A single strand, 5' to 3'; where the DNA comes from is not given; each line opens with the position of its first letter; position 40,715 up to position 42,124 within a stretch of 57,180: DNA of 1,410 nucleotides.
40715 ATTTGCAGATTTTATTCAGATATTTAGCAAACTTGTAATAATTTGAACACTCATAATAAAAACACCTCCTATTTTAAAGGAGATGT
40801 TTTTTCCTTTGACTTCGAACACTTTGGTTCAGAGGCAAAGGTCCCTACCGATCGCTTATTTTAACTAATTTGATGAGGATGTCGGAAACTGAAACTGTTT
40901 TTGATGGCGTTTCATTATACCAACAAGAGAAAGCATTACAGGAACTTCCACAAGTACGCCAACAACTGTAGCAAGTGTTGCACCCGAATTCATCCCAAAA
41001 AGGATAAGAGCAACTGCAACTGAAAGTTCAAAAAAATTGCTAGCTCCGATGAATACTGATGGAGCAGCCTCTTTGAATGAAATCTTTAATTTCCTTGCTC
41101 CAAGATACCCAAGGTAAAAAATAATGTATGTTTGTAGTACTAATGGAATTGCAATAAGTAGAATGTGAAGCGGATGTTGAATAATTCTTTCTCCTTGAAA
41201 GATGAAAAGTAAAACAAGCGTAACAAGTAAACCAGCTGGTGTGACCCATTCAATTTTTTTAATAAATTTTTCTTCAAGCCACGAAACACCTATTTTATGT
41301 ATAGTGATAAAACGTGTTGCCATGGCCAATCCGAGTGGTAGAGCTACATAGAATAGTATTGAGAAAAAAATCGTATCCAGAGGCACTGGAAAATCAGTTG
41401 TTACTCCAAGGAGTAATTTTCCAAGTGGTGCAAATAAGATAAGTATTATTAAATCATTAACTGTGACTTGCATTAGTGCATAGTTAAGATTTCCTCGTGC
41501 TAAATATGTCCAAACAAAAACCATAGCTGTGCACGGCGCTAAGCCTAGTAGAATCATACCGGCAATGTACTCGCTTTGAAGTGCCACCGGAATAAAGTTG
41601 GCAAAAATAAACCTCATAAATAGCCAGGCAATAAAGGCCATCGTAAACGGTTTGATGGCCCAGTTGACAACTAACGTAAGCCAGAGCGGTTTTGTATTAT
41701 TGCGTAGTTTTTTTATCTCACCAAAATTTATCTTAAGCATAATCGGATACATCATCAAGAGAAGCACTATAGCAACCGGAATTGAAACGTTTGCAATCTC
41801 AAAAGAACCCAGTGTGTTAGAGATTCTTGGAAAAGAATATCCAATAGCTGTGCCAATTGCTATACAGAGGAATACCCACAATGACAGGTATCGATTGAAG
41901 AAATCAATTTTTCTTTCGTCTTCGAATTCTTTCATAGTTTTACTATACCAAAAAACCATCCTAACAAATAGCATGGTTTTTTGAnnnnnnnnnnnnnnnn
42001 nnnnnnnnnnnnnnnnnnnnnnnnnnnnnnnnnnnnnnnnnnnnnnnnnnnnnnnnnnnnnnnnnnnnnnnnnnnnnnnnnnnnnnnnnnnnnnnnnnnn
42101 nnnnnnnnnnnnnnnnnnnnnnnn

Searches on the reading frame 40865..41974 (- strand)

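Call 30: search_protein_families(library=ncbifam, proteins=[window:40865-41974:-])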
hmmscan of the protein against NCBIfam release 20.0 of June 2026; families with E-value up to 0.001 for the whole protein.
window:40865-41974:- (369 aa): 2 families
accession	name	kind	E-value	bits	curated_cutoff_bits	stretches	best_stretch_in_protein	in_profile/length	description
TIGR00832.1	acr3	equivalog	6.2e-113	377.4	282.8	1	24-353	2-326/327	ACR3 family arsenite efflux transporter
TIGR00841.1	bass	subfamily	1.4e-07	31.1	326.3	1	51-359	23-313/321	bile acid:sodium symporter family transporter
